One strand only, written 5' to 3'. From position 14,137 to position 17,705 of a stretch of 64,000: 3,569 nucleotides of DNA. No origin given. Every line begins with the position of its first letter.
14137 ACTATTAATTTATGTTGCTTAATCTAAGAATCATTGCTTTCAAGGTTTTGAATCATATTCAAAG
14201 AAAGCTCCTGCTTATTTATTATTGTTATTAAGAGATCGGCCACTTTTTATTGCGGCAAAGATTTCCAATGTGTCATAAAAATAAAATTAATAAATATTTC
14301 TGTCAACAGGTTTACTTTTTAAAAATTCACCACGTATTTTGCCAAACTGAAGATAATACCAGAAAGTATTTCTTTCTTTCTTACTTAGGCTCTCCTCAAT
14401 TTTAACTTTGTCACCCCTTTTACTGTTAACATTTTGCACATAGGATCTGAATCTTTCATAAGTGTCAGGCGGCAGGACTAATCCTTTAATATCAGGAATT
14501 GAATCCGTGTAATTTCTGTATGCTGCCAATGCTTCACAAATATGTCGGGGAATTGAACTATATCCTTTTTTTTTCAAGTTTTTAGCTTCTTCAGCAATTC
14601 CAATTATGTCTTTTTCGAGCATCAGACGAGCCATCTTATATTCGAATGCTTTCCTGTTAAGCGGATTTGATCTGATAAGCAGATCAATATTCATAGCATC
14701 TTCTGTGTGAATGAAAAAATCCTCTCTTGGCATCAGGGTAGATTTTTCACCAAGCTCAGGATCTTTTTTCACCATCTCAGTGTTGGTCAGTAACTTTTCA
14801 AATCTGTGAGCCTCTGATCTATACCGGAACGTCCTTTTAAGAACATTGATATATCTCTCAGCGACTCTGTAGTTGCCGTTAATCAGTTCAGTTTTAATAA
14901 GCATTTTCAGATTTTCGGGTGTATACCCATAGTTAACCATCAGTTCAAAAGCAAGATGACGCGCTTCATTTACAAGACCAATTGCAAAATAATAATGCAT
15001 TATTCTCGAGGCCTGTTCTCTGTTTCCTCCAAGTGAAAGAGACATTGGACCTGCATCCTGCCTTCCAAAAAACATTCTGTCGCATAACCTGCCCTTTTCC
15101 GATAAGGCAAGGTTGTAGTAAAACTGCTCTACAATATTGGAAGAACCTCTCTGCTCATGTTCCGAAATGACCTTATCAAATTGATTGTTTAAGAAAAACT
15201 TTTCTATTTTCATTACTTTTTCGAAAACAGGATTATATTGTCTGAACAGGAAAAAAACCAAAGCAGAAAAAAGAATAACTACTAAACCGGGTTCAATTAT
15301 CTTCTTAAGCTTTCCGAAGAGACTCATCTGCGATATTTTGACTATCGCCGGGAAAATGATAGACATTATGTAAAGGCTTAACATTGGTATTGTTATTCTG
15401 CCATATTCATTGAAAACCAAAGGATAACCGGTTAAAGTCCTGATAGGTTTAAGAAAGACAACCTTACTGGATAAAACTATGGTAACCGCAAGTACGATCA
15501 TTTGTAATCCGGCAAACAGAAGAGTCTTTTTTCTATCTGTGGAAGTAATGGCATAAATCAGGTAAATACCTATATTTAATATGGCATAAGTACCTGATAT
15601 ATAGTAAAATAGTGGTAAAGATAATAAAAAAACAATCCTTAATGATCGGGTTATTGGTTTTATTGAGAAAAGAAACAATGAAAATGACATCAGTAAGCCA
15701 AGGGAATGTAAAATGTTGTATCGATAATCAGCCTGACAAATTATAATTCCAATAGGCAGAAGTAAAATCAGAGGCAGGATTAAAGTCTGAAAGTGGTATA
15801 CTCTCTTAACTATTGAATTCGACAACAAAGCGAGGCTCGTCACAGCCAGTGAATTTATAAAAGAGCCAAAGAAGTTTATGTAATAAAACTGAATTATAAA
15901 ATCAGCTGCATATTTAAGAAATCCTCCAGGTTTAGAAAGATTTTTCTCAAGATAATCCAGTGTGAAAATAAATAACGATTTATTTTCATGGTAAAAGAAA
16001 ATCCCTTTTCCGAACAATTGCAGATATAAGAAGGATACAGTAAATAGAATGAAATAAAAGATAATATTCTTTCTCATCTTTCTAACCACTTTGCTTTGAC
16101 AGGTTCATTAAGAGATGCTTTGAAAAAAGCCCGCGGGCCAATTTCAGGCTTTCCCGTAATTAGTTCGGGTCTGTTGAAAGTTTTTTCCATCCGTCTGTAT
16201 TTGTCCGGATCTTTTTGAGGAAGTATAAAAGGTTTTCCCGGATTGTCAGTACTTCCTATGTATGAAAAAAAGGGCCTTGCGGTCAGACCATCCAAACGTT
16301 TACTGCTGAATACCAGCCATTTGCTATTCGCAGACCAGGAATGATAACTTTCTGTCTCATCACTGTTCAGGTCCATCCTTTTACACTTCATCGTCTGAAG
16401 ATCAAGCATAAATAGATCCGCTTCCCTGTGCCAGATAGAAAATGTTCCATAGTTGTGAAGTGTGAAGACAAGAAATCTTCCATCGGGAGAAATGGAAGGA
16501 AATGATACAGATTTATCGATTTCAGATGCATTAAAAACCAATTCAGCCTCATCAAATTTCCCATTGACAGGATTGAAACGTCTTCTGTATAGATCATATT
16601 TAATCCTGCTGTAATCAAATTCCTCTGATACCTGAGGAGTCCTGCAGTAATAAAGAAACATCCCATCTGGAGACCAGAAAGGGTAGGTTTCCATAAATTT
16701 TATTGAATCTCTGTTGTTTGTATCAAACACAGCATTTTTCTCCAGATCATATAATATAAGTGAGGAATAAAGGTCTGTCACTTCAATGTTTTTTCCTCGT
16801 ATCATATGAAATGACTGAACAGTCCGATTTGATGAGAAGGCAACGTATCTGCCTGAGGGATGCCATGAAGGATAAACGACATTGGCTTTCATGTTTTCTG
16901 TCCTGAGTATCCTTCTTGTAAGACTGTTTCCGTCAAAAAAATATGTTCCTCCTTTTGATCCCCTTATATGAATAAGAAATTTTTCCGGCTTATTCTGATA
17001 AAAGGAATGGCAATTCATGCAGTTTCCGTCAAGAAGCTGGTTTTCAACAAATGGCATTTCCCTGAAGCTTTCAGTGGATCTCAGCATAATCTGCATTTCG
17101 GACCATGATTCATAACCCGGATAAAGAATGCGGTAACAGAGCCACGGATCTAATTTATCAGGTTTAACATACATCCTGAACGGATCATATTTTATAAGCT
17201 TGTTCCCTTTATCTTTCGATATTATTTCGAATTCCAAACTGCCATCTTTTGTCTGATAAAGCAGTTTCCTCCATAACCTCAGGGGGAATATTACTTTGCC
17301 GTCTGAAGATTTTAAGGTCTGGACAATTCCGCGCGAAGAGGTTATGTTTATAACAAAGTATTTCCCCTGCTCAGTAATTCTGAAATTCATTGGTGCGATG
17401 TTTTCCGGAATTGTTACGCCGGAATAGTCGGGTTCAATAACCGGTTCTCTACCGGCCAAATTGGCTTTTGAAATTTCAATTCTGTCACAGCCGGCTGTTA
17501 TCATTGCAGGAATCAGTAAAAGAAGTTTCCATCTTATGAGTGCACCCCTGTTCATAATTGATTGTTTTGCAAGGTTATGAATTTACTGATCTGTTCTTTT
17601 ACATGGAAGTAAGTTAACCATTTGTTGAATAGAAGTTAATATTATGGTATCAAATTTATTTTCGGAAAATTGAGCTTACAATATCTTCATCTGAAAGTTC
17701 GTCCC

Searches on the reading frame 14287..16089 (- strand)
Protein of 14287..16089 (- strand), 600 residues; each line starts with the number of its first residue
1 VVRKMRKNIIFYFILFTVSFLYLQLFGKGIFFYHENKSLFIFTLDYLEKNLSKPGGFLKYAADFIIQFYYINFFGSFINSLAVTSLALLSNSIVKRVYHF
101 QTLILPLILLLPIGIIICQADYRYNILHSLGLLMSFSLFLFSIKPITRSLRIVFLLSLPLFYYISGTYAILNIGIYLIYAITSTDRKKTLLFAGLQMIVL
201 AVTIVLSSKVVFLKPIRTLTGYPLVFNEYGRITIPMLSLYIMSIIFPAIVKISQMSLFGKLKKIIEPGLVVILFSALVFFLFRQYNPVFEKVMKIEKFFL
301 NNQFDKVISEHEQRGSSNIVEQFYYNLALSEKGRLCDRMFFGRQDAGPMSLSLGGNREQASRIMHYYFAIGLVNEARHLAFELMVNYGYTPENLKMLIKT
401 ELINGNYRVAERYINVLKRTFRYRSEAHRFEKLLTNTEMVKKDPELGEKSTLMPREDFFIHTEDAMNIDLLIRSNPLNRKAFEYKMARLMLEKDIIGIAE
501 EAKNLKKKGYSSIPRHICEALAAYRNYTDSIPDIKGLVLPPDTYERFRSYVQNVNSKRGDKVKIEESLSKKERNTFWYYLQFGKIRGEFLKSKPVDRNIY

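Call 9: search_protein_families(library=pfam, proteins=[window:14287-16089:-], max_evalue=0.001)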
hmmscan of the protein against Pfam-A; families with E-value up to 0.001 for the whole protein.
window:14287-16089:- (600 aa): 2 families
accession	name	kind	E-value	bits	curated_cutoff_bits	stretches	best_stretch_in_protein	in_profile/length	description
PF19529.4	DUF6057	-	7.9e-118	395.2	29.8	1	10-582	8-568/569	Family of unknown function (DUF6057)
PF10140.15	YukC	-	0.00013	21.4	27.4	0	262-330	193-263/357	WXG100 protein secretion system (Wss), protein YukC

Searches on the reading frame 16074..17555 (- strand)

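Call 9: search_protein_families(library=pfam, proteins=[window:16074-17555:-], max_evalue=0.001)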
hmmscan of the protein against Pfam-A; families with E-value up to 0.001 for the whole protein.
window:16074-17555:- (493 aa): 3 families
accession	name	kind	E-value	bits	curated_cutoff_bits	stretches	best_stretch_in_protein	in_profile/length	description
PF07676.18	PD40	-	1.4e-18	66.8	20.9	1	287-312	9-33/38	WD40-like Beta Propeller Repeat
PF00930.27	DPPIV_N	-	0.00012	21.4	22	0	263-305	22-61/354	Dipeptidyl peptidase IV (DPP IV) N-terminal region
PF02897.21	Peptidase_S9_N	-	0.00019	20.8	24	1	233-407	133-283/414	Prolyl oligopeptidase, N-terminal beta-propeller domain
